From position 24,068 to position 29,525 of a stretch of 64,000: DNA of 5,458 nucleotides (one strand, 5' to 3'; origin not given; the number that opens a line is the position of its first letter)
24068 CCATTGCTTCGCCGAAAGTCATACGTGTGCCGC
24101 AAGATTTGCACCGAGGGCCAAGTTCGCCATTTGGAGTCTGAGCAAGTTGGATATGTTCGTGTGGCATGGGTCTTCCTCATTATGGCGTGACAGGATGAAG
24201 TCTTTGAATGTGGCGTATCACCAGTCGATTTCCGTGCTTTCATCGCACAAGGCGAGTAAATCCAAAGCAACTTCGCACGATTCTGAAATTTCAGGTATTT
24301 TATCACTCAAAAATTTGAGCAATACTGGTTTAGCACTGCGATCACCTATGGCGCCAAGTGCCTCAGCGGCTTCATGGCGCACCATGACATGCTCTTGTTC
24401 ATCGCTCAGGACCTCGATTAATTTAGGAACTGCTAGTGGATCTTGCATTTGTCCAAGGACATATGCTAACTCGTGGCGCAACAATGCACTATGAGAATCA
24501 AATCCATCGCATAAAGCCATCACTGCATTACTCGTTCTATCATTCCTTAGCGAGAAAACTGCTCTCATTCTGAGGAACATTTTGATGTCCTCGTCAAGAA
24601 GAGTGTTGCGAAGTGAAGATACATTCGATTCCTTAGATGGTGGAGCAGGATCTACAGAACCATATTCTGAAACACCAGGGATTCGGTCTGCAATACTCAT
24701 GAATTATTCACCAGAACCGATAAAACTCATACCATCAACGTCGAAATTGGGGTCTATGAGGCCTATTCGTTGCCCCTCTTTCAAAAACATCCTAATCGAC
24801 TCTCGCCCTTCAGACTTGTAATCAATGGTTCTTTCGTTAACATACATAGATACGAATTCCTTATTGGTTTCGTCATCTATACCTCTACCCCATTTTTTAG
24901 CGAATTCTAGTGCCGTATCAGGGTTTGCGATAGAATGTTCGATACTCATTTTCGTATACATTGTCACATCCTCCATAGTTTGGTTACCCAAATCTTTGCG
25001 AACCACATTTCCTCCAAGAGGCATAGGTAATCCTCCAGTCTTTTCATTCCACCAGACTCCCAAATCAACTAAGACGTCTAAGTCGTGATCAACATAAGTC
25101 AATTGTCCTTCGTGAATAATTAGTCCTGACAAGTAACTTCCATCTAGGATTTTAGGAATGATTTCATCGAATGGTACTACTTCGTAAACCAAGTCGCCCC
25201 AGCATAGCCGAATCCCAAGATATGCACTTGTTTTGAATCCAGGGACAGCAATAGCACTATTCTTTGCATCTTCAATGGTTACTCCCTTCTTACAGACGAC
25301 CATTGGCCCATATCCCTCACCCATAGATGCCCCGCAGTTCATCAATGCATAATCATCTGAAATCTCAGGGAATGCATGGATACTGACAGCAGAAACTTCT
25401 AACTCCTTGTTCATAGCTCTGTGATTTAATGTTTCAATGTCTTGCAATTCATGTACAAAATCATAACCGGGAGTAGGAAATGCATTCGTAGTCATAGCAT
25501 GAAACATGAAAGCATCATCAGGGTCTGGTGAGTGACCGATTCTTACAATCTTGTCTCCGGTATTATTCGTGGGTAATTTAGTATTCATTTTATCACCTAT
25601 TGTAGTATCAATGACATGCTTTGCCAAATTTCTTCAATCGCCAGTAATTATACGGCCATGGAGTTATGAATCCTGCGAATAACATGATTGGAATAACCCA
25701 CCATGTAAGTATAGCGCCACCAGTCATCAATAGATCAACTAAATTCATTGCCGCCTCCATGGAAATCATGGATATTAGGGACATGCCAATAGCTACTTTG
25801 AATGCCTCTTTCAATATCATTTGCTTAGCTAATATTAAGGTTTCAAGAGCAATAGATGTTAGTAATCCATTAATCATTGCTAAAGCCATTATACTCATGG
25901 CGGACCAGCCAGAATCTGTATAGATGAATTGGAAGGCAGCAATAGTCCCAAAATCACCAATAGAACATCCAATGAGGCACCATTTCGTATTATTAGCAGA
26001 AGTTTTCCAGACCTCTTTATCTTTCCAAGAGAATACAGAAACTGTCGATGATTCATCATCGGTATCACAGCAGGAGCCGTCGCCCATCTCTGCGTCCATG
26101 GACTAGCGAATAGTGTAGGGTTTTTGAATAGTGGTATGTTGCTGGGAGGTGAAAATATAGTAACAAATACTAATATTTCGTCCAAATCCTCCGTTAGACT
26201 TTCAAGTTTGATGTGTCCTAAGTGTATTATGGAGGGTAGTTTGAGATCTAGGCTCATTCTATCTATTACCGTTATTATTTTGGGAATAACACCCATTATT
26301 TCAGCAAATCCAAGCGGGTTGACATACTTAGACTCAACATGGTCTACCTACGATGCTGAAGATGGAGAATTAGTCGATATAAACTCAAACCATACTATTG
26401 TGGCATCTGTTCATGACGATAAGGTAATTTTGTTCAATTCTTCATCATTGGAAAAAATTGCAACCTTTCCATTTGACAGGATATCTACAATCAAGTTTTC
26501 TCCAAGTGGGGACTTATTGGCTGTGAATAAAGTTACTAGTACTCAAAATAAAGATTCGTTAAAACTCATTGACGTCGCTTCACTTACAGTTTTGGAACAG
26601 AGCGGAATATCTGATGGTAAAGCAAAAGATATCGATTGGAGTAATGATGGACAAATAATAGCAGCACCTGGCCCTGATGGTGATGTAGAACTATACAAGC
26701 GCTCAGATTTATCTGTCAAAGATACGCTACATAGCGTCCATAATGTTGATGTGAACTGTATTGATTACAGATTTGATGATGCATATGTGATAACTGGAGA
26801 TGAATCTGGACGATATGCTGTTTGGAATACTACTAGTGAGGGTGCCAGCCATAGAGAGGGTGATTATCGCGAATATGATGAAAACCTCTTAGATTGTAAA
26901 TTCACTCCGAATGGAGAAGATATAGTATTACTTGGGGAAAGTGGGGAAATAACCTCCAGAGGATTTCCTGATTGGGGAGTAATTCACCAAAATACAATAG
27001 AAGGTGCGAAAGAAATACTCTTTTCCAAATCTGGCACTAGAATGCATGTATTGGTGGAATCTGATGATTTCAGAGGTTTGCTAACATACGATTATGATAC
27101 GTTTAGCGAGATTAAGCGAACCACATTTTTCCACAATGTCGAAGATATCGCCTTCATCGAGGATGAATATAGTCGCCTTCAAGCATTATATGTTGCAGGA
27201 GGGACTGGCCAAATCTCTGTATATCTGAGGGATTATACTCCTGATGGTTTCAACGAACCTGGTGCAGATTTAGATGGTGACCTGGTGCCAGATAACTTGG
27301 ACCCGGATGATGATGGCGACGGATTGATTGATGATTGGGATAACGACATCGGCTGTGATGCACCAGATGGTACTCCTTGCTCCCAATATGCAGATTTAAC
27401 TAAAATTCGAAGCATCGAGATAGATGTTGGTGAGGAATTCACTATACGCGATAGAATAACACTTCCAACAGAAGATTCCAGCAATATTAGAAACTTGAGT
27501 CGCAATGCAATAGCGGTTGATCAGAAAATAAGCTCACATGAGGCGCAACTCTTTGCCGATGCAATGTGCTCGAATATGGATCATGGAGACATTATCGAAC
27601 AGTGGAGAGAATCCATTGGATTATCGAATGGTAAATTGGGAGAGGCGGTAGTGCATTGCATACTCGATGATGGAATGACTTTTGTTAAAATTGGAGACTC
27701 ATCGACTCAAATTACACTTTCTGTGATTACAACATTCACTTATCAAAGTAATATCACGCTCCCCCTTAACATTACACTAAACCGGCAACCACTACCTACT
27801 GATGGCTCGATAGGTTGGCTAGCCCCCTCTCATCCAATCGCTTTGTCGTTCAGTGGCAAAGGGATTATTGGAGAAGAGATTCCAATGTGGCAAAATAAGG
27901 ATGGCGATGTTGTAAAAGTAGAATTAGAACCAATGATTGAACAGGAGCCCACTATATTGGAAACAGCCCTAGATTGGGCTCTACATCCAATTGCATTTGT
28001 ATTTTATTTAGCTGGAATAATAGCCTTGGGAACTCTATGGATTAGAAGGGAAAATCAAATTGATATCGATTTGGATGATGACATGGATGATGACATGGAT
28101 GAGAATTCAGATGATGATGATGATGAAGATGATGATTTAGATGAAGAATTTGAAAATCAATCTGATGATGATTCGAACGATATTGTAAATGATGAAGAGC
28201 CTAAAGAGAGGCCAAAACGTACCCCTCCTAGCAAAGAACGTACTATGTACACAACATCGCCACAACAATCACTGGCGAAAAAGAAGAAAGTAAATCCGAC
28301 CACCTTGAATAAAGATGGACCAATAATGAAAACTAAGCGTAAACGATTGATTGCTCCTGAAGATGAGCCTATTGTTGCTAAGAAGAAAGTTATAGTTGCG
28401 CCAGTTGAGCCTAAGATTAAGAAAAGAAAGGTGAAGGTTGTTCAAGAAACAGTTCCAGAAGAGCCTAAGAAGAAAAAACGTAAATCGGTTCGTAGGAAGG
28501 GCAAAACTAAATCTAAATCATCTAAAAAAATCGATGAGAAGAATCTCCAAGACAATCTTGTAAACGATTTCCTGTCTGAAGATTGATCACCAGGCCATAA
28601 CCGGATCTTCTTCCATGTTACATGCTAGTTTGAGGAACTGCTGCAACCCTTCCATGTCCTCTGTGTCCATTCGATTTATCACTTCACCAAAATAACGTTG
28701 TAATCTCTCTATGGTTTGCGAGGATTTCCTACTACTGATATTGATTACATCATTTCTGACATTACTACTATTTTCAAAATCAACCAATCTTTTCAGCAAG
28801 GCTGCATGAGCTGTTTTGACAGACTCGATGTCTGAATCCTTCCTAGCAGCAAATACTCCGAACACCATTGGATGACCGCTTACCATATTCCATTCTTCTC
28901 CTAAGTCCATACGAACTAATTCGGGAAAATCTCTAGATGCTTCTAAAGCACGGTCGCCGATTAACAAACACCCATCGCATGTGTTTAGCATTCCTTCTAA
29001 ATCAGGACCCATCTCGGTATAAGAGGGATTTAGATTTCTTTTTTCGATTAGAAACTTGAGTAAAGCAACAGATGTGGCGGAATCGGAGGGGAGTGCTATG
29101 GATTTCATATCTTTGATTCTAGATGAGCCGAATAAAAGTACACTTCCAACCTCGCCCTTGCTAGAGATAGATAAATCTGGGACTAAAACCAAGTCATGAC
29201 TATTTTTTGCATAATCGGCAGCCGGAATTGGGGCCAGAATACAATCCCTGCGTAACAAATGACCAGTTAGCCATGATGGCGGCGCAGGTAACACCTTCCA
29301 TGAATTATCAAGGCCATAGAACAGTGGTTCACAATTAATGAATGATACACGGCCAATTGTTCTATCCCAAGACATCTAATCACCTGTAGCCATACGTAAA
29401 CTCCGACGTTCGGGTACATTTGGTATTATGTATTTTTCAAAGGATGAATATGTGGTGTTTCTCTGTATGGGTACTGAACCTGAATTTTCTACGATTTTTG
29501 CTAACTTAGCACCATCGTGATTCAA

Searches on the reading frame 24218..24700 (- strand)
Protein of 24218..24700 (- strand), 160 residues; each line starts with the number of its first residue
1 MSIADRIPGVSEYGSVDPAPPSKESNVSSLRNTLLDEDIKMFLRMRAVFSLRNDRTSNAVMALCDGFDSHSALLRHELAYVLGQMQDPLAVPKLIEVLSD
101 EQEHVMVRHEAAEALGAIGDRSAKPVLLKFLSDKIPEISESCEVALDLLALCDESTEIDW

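Call 3: search_protein_families(library=pfam, proteins=[window:24218-24700:-], max_evalue=0.1)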
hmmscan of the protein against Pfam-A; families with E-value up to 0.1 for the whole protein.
window:24218-24700:- (160 aa): 4 families
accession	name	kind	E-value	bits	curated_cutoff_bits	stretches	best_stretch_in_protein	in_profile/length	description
PF03130.22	HEAT_PBS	-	1.6e-15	56.2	20.9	2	107-133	1-27/27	PBS lyase HEAT-like repeat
PF13646.12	HEAT_2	-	6.8e-14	52.4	27.7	2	43-104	16-77/88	HEAT repeats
PF02985.28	HEAT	-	7.3e-05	23.1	23.5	0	91-119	2-28/31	HEAT repeat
PF13513.12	HEAT_EZ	-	0.0035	18.3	27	1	88-118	27-55/55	HEAT-like repeat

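Call 68: search_solved_structures(query=window:24218-24700:-, max_evalue=0.001, show_alignments=1)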
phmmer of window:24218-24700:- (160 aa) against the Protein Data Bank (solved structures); distinct sequences matched with E-value up to 0.001: 23.
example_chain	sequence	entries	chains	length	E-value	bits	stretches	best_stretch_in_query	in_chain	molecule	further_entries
4d4z_A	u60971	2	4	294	5.2e-65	221.2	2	8-148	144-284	DEOXYHYPUSINE HYDROXYLASE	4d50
9sah_A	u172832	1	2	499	1.6e-43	151.5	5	59-145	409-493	E4-NB2 synthetic fusion protein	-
6ft5_A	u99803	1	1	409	2.2e-40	141.3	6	69-147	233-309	alphaRep A3_A3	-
6fsq_A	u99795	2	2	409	2.1e-32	115.4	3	69-144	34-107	alphaRep A3_bGFPD | A3_bGFPD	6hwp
4zv6_A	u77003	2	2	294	6.2e-28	100.9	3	68-135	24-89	AlphaRep-7 | alpha-Rep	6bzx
4xl5_C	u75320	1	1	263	2e-23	86.3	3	72-138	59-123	bGFP-A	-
3ltm_A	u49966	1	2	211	3.2e-23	85.6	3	67-146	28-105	Alpha-Rep4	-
3ltj_A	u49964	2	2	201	7.5e-23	84.4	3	69-146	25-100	AlphaRep-4 | bA3-2: binder of A3 protein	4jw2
8aw4_B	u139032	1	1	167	1.5e-21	80.2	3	60-145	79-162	ALPHAREP bGFPD-YY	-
6gwc_C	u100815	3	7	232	6.7e-21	78.1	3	67-138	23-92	iE5 ALPHAREP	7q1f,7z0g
7p0h_A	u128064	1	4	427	3.8e-19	72.4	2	71-141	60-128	Helicobacter pylori ComF fused to an artificial alphaREP crystallization helper (named B2)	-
6gx7_E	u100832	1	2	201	6e-17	65.3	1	74-140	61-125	iiiA5 ALPHAREP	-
8aw4_A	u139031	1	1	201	6.5e-17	65.2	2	73-134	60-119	ALPHAREP bB-E3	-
6veh_A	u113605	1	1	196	4.3e-15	59.3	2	71-146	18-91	HEAT repeat domain-containing protein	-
4xvp_D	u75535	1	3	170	7.6e-14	55.2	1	69-140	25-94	BGFP-C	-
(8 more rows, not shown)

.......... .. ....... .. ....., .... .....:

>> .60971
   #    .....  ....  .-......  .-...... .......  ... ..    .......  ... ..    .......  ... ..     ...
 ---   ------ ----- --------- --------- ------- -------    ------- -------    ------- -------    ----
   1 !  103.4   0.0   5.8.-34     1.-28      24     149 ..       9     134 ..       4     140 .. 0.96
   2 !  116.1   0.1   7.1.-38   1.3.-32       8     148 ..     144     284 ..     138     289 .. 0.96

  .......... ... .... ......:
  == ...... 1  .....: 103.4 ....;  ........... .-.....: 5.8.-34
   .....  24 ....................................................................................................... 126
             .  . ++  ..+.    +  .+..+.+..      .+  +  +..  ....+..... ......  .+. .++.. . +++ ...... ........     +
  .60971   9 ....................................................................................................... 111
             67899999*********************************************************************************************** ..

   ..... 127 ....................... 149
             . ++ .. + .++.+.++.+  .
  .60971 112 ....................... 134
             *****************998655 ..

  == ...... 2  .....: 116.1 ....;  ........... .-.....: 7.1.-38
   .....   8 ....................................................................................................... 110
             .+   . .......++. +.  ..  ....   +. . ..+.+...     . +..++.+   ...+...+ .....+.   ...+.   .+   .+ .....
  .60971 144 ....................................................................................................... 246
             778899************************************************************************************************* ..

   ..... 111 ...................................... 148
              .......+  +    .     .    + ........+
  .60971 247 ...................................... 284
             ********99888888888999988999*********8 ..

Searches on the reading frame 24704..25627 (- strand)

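Call 3: search_protein_families(library=pfam, proteins=[window:24704-25627:-], max_evalue=0.1)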
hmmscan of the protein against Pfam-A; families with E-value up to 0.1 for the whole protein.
window:24704-25627:- (307 aa): 1 family
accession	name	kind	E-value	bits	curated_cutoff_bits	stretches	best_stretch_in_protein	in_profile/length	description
PF02621.19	VitK2_biosynth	-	7.4e-63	212.8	26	1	29-284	2-249/252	Menaquinone biosynthesis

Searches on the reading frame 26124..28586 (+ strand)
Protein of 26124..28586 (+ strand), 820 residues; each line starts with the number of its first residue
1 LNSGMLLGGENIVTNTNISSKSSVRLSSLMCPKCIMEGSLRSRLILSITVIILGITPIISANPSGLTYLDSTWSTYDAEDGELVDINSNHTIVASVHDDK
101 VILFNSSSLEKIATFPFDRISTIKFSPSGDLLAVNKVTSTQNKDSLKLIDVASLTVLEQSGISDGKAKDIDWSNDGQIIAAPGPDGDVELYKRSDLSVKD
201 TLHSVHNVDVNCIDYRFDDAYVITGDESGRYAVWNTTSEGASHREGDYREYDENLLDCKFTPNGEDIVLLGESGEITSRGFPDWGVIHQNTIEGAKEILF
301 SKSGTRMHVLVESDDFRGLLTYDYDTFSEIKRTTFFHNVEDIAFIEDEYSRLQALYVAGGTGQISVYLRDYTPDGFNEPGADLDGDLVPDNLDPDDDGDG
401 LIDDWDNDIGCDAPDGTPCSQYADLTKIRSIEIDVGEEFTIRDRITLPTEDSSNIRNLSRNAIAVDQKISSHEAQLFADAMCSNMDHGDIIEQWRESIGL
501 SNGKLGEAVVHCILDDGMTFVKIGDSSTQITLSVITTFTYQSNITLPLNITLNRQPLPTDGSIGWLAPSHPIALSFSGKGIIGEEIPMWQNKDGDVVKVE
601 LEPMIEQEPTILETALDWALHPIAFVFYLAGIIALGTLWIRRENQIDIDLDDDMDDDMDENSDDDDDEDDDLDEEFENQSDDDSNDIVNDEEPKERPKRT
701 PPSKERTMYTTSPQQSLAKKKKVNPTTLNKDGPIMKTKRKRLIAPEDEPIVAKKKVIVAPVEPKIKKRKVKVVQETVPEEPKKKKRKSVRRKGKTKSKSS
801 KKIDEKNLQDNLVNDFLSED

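Call 88: search_protein_families(library=pfam, proteins=[window:26124-28586:+], max_evalue=0.001)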
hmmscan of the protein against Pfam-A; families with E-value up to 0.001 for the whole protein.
window:26124-28586:+ (820 aa): 13 families
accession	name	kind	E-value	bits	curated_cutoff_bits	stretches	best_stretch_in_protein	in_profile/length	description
PF25174.1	Beta-prop_THOC3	-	4.7e-12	45.9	305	1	89-272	58-233/272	THOC3 beta-propeller domain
PF23414.1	Beta-prop_EML_2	-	4.7e-10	39.7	90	1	88-242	9-159/266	Echinoderm microtubule-associated protein second beta-propeller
PF24817.1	WD40_WDHD1_1st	-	8.7e-09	35.4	109.9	1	165-245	179-260/291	WDHD1 first WD40 domain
PF24796.1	WDR55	-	1.9e-07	30.9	200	1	118-269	8-154/296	WDR55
PF23383.1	Beta-prop_IFT140_1st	-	2e-06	27.2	27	1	121-269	18-167/406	IFT140 first beta-propeller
PF25172.1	Beta-prop_WDR3_2nd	-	6.7e-06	26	140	1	84-199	5-115/293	WDR3 second beta-propeller domain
PF25173.1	Beta-prop_WDR3_1st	-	1.1e-05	25.7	154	0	164-244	29-108/184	WDR3 first beta-propeller domain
PF24814.1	WD40_Prp19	-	1.2e-05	25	320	0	171-265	13-104/281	Prp19 WD40 domain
PF24807.1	WD40_CDC20-Fz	-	1.7e-05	24.7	200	1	88-240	18-168/292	CDC20/Fizzy WD40 domain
PF00400.38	WD40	-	2.6e-05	25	27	0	205-235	9-39/39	WD domain, G-beta repeat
PF24805.1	EIF3I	-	0.00013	21.6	200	1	75-225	47-206/324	EIF3I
PF12894.13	ANAPC4_WD40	-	0.00021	21.9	22.9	0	124-215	2-88/91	Anaphase-promoting complex subunit 4 WD40 domain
PF08662.17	eIF2A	-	0.00022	21.6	20.5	0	90-179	74-158/194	Eukaryotic translation initiation factor eIF2A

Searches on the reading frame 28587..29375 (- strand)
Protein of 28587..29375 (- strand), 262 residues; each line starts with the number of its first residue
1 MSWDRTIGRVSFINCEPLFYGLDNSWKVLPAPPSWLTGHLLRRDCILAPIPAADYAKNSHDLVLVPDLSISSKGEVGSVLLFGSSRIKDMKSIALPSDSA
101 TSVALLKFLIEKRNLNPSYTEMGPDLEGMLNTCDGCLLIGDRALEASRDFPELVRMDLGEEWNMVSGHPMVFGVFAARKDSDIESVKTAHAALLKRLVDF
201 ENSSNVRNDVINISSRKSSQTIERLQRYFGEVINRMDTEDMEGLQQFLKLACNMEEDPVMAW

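Call 88: search_protein_families(library=pfam, proteins=[window:28587-29375:-], max_evalue=0.001)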
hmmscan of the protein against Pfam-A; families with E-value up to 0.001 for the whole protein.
window:28587-29375:- (262 aa): 1 family
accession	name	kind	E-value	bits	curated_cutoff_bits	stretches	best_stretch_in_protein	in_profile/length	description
PF02621.19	VitK2_biosynth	-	3.9e-51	174.4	26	1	6-251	2-250/252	Menaquinone biosynthesis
